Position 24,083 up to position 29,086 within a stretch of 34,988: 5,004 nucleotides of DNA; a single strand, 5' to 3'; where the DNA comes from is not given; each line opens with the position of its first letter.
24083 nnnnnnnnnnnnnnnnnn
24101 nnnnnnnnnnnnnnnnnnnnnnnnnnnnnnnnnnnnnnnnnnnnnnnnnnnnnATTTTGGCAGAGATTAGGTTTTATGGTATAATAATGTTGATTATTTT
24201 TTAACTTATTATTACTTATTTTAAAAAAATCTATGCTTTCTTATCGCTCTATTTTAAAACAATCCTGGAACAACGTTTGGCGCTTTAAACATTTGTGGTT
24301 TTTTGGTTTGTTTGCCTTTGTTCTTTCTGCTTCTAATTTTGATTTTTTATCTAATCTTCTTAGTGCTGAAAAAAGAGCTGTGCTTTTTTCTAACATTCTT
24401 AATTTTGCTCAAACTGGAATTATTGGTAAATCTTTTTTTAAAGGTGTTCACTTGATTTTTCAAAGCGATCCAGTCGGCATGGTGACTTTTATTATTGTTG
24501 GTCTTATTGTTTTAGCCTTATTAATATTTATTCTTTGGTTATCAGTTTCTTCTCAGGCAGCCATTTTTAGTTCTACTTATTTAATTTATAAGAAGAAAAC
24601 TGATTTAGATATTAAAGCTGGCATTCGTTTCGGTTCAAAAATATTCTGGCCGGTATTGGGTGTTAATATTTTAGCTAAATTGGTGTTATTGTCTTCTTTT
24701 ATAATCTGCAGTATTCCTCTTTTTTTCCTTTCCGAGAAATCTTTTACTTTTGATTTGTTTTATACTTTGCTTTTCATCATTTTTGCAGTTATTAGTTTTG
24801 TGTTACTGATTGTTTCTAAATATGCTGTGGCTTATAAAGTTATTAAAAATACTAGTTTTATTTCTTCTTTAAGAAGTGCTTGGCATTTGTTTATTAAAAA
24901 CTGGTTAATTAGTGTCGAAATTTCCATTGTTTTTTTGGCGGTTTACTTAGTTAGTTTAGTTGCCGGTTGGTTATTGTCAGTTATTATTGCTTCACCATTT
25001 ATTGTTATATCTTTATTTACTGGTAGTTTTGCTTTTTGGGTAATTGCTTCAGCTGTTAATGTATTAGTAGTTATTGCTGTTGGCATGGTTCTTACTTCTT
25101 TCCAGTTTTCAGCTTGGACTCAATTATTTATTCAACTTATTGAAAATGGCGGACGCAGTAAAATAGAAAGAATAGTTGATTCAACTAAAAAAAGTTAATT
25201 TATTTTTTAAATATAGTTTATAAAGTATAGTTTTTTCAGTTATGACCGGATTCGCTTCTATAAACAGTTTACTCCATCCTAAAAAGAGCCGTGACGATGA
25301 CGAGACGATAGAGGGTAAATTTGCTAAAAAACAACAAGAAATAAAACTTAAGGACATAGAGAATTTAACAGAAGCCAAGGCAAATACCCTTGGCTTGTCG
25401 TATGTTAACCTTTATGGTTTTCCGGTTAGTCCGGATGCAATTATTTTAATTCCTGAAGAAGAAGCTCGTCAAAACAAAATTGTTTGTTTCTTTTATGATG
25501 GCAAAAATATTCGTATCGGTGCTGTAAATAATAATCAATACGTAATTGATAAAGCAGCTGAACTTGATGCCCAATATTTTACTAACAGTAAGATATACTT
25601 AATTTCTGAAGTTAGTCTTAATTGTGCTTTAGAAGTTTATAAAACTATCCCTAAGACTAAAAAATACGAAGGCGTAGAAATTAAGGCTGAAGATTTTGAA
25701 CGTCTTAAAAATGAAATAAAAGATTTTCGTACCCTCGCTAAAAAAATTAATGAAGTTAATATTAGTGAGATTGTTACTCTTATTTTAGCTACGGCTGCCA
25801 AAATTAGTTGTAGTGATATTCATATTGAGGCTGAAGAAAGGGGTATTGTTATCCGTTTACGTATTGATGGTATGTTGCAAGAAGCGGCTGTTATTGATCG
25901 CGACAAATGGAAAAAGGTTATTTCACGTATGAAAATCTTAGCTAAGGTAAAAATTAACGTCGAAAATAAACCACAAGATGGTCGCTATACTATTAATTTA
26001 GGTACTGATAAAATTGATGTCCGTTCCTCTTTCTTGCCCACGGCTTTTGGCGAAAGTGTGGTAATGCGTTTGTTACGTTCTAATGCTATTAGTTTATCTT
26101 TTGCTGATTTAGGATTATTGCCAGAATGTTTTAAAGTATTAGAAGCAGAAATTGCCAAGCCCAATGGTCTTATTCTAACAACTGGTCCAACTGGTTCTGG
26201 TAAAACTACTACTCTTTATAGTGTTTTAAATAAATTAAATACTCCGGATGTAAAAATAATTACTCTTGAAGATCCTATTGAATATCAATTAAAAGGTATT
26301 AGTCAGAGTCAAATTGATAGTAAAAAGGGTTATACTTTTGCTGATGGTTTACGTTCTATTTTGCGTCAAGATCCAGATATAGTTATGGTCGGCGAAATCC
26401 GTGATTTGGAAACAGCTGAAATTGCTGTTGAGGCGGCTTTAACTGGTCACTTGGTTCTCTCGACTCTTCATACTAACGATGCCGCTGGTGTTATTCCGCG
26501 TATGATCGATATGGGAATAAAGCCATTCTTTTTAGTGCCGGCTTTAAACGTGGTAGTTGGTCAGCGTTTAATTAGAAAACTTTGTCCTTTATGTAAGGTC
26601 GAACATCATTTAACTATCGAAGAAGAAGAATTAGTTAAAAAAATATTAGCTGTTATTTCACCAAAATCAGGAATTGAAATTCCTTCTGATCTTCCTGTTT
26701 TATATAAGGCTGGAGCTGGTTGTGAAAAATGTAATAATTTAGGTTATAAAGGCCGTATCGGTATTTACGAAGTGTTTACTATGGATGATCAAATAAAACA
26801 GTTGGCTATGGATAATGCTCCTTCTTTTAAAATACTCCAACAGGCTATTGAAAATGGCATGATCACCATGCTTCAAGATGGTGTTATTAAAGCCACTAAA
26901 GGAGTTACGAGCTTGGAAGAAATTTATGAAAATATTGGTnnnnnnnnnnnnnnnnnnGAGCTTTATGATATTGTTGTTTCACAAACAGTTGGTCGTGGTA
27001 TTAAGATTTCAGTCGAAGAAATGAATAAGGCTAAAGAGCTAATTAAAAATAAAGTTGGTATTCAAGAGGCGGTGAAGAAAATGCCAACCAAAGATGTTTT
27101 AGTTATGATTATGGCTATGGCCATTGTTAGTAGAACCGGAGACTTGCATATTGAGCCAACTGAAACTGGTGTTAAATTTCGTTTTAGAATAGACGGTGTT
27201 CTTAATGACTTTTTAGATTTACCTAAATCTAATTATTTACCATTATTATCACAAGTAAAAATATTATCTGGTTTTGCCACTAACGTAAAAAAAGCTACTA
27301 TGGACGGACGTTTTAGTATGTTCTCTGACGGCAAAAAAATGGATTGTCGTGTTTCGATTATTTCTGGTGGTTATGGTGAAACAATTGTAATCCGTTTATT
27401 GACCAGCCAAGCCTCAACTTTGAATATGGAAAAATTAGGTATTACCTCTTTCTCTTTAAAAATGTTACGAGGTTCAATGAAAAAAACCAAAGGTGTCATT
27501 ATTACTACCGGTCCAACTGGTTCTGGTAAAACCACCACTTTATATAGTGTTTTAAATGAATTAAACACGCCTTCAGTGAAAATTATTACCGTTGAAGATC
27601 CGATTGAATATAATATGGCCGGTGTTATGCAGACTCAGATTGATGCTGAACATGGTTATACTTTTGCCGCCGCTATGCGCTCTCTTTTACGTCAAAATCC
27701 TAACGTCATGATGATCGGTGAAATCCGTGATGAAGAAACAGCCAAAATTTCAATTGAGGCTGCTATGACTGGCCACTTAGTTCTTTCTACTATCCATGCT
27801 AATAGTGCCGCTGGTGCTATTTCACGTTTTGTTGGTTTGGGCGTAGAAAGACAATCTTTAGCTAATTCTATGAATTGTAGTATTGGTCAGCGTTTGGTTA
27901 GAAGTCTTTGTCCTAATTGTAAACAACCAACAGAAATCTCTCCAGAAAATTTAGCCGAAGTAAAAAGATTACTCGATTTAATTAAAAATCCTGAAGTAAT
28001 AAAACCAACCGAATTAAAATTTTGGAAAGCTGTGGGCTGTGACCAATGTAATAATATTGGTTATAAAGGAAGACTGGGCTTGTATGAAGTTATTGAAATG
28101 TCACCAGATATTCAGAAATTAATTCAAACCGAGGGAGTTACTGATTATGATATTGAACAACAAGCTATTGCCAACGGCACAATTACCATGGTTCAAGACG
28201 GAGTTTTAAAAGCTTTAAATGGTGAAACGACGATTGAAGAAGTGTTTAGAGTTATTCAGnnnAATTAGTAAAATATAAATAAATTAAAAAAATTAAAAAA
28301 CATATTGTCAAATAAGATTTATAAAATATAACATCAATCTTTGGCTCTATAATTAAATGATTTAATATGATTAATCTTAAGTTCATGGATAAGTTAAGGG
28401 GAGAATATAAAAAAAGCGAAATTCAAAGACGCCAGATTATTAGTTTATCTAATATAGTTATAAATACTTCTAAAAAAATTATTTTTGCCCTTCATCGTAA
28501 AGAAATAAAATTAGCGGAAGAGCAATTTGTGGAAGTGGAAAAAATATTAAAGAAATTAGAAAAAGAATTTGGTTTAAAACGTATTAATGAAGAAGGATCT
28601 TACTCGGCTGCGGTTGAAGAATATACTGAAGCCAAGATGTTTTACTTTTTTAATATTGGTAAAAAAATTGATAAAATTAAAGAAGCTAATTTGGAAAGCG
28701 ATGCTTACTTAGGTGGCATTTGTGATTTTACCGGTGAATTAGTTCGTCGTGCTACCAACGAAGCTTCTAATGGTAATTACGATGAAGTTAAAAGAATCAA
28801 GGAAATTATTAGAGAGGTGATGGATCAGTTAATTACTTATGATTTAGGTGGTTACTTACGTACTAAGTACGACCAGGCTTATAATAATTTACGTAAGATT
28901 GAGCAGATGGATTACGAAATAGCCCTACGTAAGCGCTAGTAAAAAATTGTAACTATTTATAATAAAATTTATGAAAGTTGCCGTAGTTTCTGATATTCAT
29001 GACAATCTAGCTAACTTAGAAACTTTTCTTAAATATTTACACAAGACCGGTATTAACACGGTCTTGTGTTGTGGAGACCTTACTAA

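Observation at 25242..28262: Covalent tandem fusion of two complete PilB/GspE-type secretion ATPases in one 1006-aa protein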

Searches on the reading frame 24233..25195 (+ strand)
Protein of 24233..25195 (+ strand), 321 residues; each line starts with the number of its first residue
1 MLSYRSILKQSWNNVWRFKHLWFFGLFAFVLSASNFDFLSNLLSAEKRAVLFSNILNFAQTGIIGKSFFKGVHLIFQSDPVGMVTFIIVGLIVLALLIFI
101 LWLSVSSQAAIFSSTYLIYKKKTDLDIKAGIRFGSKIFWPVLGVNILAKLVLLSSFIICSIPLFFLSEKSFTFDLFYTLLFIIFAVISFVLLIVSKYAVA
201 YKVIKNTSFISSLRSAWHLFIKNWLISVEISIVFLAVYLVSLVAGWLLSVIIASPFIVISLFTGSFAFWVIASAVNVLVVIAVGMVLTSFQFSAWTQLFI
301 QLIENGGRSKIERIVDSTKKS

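Call 8: search_protein_families(library=pfam, proteins=[window:24233-25195:+], max_evalue=0.001)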
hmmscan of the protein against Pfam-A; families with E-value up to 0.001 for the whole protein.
window:24233-25195:+ (321 aa): 0 families

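Call 21: search_protein_families(library=pfam, proteins=[window:24233-25195:+], max_evalue=5)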
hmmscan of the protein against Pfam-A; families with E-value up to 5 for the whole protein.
window:24233-25195:+ (321 aa): 1 family
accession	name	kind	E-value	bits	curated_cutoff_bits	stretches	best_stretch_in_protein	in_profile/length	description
PF19808.4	DUF6291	-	0.17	12.5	27.2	1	29-65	2-37/79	Family of unknown function (DUF6291)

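Call 65: find_homologous_proteins(query=window:24233-25195:+, max_evalue=0.00001)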
Query window:24233-25195:+ (321 aa): 119 proteins with E <= 0.00001 among 6505 candidates.
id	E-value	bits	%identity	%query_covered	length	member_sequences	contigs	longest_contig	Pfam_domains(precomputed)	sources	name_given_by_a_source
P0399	4.4e-190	649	100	100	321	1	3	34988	-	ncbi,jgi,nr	ncbi:MAG: hypothetical protein MUF50_00140 [Planctomycetes bacterium]|jgi:hypothetical protein|nr:hy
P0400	1.4e-56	210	38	100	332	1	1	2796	-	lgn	-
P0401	1.2e-51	194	38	98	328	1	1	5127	-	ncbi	-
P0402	9.5e-51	191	37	98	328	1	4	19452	-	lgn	-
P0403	1.6e-50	190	42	100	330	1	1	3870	-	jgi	jgi:hypothetical protein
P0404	2.4e-50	190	38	99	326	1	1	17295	-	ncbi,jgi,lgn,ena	-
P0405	3.0e-49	186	36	98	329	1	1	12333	-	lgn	-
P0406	8.3e-49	185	38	99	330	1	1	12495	-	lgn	-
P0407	9.5e-49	185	39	98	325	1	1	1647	-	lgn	-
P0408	1.1e-48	184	38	98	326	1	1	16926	-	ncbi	ncbi:MAG: hypothetical protein ACYC40_00115 [Patescibacteria group bacterium]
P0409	1.2e-48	184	37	99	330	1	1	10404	-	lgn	-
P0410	1.5e-48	184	38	98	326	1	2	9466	-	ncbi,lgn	-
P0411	2.8e-48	183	35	99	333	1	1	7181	-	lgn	-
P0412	3.5e-48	183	36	99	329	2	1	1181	-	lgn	-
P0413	6.3e-48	182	34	99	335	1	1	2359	-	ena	-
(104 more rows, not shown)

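Call 68: search_protein_families(library=pfam, alignment_id=A2, max_evalue=0.01)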
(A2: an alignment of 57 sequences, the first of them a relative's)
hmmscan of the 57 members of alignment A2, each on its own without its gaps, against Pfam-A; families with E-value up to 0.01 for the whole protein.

A. member 1, P0399 (321 aa): 0 families

B. families by the number of members that match (of 57 scanned): 6 families
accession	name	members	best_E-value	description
PF24400.1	DUF7544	15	3.6e-09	Family of unknown function (DUF7544)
PF04515.18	Choline_transpo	4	0.0007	Plasma-membrane choline transporter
PF00335.26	Tetraspanin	1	9.5e-05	Tetraspanin family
PF05814.16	Ac76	1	0.0022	Orf76 (Ac76)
PF10110.14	GPDPase_memb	1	0.0047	Membrane domain of glycerophosphoryl diester phosphodiesterase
PF04277.18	OAD_gamma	1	0.0093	Oxaloacetate decarboxylase, gamma chain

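Call 77: predict_structure(alignment_id=A2)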
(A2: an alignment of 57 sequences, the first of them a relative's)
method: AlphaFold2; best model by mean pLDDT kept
length: 321 residues; sequences in the alignment: 57
mean_pLDDT: 93.3   pTM: 0.87
mean pLDDT of the five models: 93.3, 92.1, 91.3, 91.2, 90.7
residues with pLDDT >= 90: 260; 70-90: 61; 50-70: 0; < 50: 0
segments of 3 or more residues with pLDDT < 50: none
pLDDT, mean of each block of 10 residues (from residue 1): 91 97 97 81 76 80 84 94 96 97 98 98 96 98 96 92 86 92 94 97 98 98 96 95 96 98 98 97 97 97 90 91 83
secondary structure, 60 per line:
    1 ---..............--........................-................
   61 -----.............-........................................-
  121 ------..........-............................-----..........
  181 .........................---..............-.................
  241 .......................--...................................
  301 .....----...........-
elements in order: H4-17 H20-43 H45-60 H66-78 H80-119 H127-136 H138-165 H171-205 H209-222 H224-263 H266-305 H310-320

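Call 80: fold_search(model_id=the predicted structure, library=pdb)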
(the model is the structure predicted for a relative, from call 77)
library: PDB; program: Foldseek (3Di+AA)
matches with E <= 10: 118; with E <= 0.001: 0
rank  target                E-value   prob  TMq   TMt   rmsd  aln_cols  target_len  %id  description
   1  7wwb_A                3.8e-02  1.00  0.40  0.39  19.0       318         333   15  Choline transporter-like protein 1 (released 2022-06-22)
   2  9f63                  1.2e-01  0.97  0.41  0.33  18.8       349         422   13  Crystal structure of Saccharomyces cerevisiae pH nine-sensitive protein 1 (PNS1) (released 2024-05-15)
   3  9qu3                  1.4e-01  0.95  0.38  0.34  17.6       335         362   12  Cryo-EM structure of the human choline transporter-like protein hCTL1 in LMNG (released 2025-05-14)
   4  9bd7_A                2.2e-01  0.20  0.16  0.12  19.2       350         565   11  PaMsbA in an open, outward conformation (released 2025-09-03)
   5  7dqv                  6.2e-01  0.16  0.20  0.13  19.2       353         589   12  Crystal structure of a CmABCB1 mutant (released 2021-03-24)
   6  6rah_B                9.8e-01  0.12  0.18  0.12  18.1       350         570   15  Heterodimeric ABC exporter TmrAB in ATP-bound outward-facing open conformation (released 2019-07-31)
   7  6r72_B                1.0e+00  0.09  0.18  0.11  18.4       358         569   13  Crystal structure of BmrA-E504A in an outward-facing conformation (released 2020-05-06)
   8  6r72_D                1.1e+00  0.11  0.20  0.14  18.3       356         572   12  Crystal structure of BmrA-E504A in an outward-facing conformation (released 2020-05-06)
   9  8ri1_A                1.3e+00  0.11  0.19  0.13  17.6       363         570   12  BmrA E504-100uMATPMg (released 2025-01-29)
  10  7ljb_B                1.4e+00  0.16  0.16  0.19  20.6       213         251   13  Human TRAAK K+ channel mutant G158D in a K+ bound conductive conformation (released 2021-06-30)
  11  7v9l_R                1.4e+00  0.08  0.14  0.16  16.7       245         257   11  Cryo-EM structure of the SV1-Gs complex. (released 2022-04-06)
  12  4wfe_B                1.4e+00  0.16  0.16  0.19  20.2       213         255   14  Human TRAAK K+ channel in a K+ bound conductive conformation (released 2014-12-03)
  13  7v5c_A                1.4e+00  0.11  0.21  0.13  23.0       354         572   13  Cryo-EM structure of the mouse ABCB9 (ADP.BeF3-bound) (released 2022-10-19)
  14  4i9w_A                1.5e+00  0.16  0.15  0.18  20.9       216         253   13  Human two pore domain K+ channel TRAAK (K2P4.1) - Fab complex structure (released 2013-01-23)
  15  6r72_A                1.5e+00  0.08  0.18  0.12  16.9       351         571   13  Crystal structure of BmrA-E504A in an outward-facing conformation (released 2020-05-06)
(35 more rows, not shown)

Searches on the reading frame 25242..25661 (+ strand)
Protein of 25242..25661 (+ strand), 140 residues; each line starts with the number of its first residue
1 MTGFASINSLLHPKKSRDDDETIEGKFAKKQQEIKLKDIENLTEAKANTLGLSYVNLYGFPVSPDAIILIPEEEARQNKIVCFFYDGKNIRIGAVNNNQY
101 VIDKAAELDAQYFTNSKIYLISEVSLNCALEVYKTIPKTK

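Call 60: search_protein_families(library=pfam, proteins=[window:25242-25661:+], max_evalue=0.01)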
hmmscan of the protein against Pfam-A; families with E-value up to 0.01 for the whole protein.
window:25242-25661:+ (140 aa): 2 families
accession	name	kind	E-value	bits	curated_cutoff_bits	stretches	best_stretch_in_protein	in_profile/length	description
PF05157.20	MshEN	-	0.0026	18.1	23.1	1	50-96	1-47/90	MshEN domain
PF24314.1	DUF7488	-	0.0096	16.5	27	0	54-118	51-116/146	Domain of unknown function (DUF7488)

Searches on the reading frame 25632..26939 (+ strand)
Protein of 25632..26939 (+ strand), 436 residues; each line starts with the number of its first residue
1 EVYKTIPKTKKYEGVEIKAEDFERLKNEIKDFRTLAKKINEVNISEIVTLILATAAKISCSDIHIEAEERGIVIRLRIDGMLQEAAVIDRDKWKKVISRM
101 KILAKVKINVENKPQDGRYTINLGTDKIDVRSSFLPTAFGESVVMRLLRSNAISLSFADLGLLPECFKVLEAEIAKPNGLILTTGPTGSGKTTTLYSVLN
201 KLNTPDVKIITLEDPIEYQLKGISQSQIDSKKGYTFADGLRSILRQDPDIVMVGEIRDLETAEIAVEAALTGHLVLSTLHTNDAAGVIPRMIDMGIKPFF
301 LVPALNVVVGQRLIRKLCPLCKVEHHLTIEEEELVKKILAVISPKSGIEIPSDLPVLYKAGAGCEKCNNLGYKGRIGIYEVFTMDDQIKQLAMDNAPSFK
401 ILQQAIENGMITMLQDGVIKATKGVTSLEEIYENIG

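Call 61: search_protein_families(library=ncbifam, proteins=[window:25632-26939:+], max_evalue=1e-20)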
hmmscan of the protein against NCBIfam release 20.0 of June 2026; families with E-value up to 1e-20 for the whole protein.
window:25632-26939:+ (436 aa): 8 families
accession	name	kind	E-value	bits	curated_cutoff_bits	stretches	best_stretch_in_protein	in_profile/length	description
TIGR02533.1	type_II_gspE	equivalog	1.7e-146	488.7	630.25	1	12-432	77-483/486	type II secretion system ATPase GspE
TIGR02538.1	type_IV_pilB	equivalog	1.5e-138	462.9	675.65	1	15-433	152-560/564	type IV-A pilus assembly ATPase PilB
NF007755.0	PRK10436.1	equivalog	4.2e-118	395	617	1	24-436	65-460/465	type II secretion system protein GspE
NF053534.1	T4PilAsmATPsTfpB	equivalog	7.3e-115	384.6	850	1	36-432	193-579/584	type IV pilus assembly ATPase TfpB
NF041000.1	ATPase_ComGA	equivalog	1.8e-74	250.1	300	1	51-315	3-266/267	competence type IV pilus ATPase ComGA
TIGR01420.1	pilT_fam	subfamily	8.2e-55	186.4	319.1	1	51-294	5-242/343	PilT/PilU family type 4a pilus ATPase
TIGR02525.1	plasmid_TraJ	equivalog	2e-28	99.4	368.3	1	142-294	119-272/372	plasmid transfer ATPase TraJ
TIGR02524.1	dot_icm_DotB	equivalog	8.2e-24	84.5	463.3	1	169-292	126-257/358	Dot/Icm type IV secretion system ATPase DotB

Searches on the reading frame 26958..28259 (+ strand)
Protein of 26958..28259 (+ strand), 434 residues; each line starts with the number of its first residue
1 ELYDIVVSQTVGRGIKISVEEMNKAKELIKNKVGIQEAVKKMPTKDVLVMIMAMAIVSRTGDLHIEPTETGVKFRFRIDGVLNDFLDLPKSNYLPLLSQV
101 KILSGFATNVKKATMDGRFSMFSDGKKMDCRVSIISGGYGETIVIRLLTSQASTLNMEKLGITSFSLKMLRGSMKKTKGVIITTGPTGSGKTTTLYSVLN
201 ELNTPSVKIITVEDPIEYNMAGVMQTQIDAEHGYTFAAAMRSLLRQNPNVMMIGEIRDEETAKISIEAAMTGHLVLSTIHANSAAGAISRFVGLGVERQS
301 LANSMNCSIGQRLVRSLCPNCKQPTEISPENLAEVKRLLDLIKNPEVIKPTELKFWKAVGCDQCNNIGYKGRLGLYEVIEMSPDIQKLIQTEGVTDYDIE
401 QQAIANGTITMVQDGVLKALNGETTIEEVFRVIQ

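Call 61: search_protein_families(library=ncbifam, proteins=[window:26958-28259:+], max_evalue=1e-20)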
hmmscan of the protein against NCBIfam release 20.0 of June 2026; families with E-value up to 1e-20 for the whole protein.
window:26958-28259:+ (434 aa): 8 families
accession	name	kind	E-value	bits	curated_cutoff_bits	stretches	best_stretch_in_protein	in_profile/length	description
TIGR02533.1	type_II_gspE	equivalog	1.4e-125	419.8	630.25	1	34-432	99-485/486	type II secretion system ATPase GspE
TIGR02538.1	type_IV_pilB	equivalog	4.2e-120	402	675.65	1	29-432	166-561/564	type IV-A pilus assembly ATPase PilB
NF007755.0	PRK10436.1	equivalog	4e-112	375.2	617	1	20-433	61-459/465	type II secretion system protein GspE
NF053534.1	T4PilAsmATPsTfpB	equivalog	1.5e-99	334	850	1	48-433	205-582/584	type IV pilus assembly ATPase TfpB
NF041000.1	ATPase_ComGA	equivalog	3.7e-69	232.7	300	1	51-315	3-266/267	competence type IV pilus ATPase ComGA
TIGR01420.1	pilT_fam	subfamily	6.2e-47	160.5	319.1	1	50-315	4-269/343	PilT/PilU family type 4a pilus ATPase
TIGR02525.1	plasmid_TraJ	equivalog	2e-25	89.6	368.3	1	157-294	132-272/372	plasmid transfer ATPase TraJ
TIGR02524.1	dot_icm_DotB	equivalog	3e-22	79.3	463.3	1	173-294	129-259/358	Dot/Icm type IV secretion system ATPase DotB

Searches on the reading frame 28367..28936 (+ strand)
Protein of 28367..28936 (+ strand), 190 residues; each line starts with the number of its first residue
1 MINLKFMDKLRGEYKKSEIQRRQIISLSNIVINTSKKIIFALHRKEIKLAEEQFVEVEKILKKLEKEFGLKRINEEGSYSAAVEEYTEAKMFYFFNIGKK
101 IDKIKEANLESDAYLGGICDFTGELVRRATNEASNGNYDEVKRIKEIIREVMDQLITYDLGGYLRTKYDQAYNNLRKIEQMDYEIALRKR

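Call 8: search_protein_families(library=pfam, proteins=[window:28367-28936:+], max_evalue=0.001)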
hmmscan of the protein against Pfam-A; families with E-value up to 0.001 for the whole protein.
window:28367-28936:+ (190 aa): 1 family
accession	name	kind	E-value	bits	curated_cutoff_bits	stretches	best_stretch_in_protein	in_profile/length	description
PF01997.21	Translin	-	7.4e-20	72.2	25.9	1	21-189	3-205/205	Translin family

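Call 88: search_protein_families(library=ncbifam, proteins=[window:28367-28936:+], max_evalue=0.00001)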
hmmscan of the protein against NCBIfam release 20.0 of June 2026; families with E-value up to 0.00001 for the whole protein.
window:28367-28936:+ (190 aa): 5 families
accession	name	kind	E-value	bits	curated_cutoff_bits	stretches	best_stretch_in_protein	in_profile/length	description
NF011157.0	PRK14562.1-2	equivalog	3.9e-22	79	238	1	7-180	5-178/191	haloacid dehalogenase superfamily protein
NF011161.0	PRK14562.1-6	equivalog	4.3e-20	71.8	228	1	7-176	18-191/218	haloacid dehalogenase superfamily protein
NF011160.0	PRK14562.1-5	equivalog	9.3e-17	61.2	291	1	8-161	9-163/213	haloacid dehalogenase superfamily protein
NF011159.0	PRK14562.1-4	equivalog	1.8e-10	40.8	269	1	14-160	12-155/198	haloacid dehalogenase superfamily protein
NF011158.0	PRK14562.1-3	equivalog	2e-10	40.8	359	1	9-167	8-175/210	haloacid dehalogenase superfamily protein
